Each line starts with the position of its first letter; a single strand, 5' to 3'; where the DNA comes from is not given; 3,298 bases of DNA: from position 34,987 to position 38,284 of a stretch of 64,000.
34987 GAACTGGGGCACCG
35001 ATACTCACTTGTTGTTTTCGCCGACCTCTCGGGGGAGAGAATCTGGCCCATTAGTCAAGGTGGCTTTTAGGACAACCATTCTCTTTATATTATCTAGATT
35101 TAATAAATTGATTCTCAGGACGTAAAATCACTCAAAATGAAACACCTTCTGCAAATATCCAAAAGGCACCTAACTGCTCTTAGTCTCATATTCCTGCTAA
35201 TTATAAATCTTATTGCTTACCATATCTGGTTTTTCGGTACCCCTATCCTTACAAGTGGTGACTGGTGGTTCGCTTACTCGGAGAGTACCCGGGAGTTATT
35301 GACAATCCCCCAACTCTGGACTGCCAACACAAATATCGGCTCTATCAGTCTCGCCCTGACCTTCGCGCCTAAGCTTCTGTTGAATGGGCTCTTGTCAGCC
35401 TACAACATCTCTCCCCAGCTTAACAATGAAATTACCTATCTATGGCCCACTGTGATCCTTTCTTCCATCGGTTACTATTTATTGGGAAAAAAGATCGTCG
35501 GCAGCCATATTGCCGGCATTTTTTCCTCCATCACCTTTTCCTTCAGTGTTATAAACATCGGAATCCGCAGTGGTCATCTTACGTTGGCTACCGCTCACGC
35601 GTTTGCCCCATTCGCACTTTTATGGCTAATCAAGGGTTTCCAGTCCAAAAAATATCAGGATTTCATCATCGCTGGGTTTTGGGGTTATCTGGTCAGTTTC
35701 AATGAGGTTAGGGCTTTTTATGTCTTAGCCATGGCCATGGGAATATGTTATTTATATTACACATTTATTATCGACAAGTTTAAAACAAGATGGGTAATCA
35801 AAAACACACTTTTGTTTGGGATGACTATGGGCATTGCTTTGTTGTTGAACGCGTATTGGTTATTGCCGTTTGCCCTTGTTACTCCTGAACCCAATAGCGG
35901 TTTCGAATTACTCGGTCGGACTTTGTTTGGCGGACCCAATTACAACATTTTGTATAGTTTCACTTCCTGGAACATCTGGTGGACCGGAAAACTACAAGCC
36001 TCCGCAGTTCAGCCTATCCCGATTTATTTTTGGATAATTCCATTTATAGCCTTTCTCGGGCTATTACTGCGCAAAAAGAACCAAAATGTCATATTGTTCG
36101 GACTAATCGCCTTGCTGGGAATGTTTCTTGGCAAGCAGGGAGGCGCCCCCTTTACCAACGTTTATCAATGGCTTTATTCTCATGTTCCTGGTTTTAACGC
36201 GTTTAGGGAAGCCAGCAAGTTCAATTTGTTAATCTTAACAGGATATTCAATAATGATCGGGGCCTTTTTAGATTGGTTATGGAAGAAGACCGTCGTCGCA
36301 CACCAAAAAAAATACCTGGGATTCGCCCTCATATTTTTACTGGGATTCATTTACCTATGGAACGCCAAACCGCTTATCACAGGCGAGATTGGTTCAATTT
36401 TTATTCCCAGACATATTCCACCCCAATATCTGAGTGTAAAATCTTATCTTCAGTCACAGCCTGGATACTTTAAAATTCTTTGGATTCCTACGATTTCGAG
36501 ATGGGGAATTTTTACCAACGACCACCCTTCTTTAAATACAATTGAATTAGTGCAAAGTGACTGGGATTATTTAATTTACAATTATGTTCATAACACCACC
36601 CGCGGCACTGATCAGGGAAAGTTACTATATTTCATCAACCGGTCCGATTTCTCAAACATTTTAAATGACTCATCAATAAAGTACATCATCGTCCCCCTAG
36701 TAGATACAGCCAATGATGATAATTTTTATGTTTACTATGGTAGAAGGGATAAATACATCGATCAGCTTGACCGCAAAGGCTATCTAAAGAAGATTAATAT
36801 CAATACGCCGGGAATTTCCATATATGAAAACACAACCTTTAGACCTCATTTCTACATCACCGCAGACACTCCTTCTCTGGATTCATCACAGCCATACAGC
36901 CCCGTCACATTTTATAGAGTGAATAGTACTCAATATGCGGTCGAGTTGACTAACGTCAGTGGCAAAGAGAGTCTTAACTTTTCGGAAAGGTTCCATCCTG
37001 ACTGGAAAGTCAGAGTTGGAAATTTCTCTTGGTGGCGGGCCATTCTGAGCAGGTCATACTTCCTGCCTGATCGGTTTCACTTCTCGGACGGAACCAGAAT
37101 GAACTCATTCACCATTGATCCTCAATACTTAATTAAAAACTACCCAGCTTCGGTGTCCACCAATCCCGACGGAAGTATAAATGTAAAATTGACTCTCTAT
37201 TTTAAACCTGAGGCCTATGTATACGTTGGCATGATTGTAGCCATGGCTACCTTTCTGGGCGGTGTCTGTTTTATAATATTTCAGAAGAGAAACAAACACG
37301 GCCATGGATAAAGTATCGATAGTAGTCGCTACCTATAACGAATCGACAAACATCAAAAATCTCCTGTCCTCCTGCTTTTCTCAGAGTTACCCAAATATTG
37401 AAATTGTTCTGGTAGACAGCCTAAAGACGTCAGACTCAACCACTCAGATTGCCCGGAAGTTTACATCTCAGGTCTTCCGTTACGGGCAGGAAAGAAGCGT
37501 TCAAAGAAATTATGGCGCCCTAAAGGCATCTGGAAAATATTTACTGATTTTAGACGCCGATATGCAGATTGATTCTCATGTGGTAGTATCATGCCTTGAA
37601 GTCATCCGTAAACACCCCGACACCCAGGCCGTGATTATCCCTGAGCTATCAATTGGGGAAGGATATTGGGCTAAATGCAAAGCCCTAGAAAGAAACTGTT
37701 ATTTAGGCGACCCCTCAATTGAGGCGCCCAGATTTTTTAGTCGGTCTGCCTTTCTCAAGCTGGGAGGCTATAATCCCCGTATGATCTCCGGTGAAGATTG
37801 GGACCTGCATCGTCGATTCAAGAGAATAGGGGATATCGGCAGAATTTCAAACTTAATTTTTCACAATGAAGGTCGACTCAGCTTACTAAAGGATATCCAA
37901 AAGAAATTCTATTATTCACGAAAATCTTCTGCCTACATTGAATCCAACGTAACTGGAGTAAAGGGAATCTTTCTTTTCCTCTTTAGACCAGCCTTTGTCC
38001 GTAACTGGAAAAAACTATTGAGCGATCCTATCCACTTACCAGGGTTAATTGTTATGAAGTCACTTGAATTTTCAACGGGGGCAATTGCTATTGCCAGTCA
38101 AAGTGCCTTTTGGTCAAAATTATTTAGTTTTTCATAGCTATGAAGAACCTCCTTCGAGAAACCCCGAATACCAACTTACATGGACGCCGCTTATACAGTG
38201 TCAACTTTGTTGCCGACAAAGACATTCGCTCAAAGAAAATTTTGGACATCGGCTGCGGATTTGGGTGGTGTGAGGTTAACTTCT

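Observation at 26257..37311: Pair of about 730-aa polytopic membrane-protein paralogs of unrecognised family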

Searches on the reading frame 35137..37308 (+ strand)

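Call 6: search_protein_families(library=pfam, proteins=[window:35137-37308:+], max_evalue=10)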
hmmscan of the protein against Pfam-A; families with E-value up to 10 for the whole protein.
window:35137-37308:+ (724 aa): 1 family
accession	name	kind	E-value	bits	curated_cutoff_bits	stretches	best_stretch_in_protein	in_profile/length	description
PF13781.11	DoxX_3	-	2.1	9.4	25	1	196-248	43-91/102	DoxX-like family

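Call 7: search_protein_families(library=ncbifam, proteins=[window:35137-37308:+], max_evalue=10)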
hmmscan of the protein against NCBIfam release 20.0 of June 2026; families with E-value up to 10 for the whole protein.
window:35137-37308:+ (724 aa): 2 families
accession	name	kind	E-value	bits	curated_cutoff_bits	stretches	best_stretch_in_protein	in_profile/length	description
NF053599.1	transp_MmpA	equivalog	5.2e-06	25.3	210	1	296-444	253-394/543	MmpA family trehalose lipid delivery protein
NF050121.1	bc1_QcrA_actin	exception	0.45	10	275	1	190-237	24-73/319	cytochrome bc1 complex Rieske iron-sulfur subunit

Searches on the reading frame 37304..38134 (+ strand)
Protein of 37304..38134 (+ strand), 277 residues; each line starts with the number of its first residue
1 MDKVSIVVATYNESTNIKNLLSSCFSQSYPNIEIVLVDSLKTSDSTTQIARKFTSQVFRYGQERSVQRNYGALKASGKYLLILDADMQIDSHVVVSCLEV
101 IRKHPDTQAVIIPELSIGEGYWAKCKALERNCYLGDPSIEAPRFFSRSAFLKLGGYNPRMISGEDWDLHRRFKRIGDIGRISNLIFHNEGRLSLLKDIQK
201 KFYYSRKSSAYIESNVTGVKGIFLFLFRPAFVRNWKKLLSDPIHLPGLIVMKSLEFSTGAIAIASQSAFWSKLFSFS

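Call 10: search_protein_families(library=pfam, proteins=[window:37304-38134:+], max_evalue=0.001)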
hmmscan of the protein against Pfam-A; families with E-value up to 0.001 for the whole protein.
window:37304-38134:+ (277 aa): 3 families
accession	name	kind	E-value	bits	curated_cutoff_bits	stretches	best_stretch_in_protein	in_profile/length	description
PF00535.33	Glycos_transf_2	-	8.1e-20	71.9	23.3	1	5-112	1-114/168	Glycosyl transferase family 2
PF10111.15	Glyco_tranf_2_2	-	2.2e-05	24.5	27.3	0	5-101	1-106/276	Glycosyltransferase like family 2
PF13641.12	Glyco_tranf_2_3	-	0.00018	22.1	27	0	4-110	3-119/230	Glycosyltransferase like family 2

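Call 86: search_protein_families(library=ncbifam, proteins=[window:37304-38134:+], max_evalue=0.00001)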
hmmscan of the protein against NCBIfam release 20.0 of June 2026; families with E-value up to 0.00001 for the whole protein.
window:37304-38134:+ (277 aa): 10 families
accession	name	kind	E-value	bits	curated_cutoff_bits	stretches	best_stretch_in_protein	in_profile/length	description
TIGR04283.1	glyco_like_mftF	equivalog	6.7e-23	81.4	182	1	4-185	1-182/221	TIGR04283 family arsenosugar biosynthesis glycosyltransferase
NF041875.1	EPS_EpsD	equivalog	4.9e-14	52.5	370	1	4-105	1-108/325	exopolysaccharide biosynthesis glycosyltransferase EpsD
TIGR03937.1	PgaC_IcaA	equivalog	6.4e-12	45.1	422.3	1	2-110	45-159/407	poly-beta-1,6-N-acetyl-D-glucosamine synthase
NF007482.0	PRK10073.1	equivalog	2.3e-10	40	423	1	2-100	6-109/334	glycosyltransferase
NF038299.1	EPS_HpsN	equivalog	4.7e-09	35.7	425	1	3-110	2-115/317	hormogonium polysaccharide biosynthesis glycosyltransferase HpsN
TIGR03965.1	mycofact_glyco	equivalog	4.2e-08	32.5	280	0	2-88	74-166/467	mycofactocin biosynthesis glycosyltransferase MftF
NF047683.1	TeichurnBiosyTuaG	equivalog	1.4e-07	31.5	400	1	3-103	7-113/252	teichuronic acid biosynthesis protein TuaG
NF045692.1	OglycostaseCruG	equivalog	5.9e-07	28.7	600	1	2-59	41-97/386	2'-O-glycosyltransferase CruG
TIGR03111.1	glyc2_xrt_Gpos1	hypoth_equivalog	3.2e-06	26.2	363.95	1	3-110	50-165/439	TIGR03111 family XrtG-associated glycosyltransferase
NF050050.1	ProtGlycPglI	equivalog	8e-06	25.4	500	0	1-94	1-101/306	GalNAc(5)-diNAcBac-PP-undecaprenol beta-1,3-glucosyltransferase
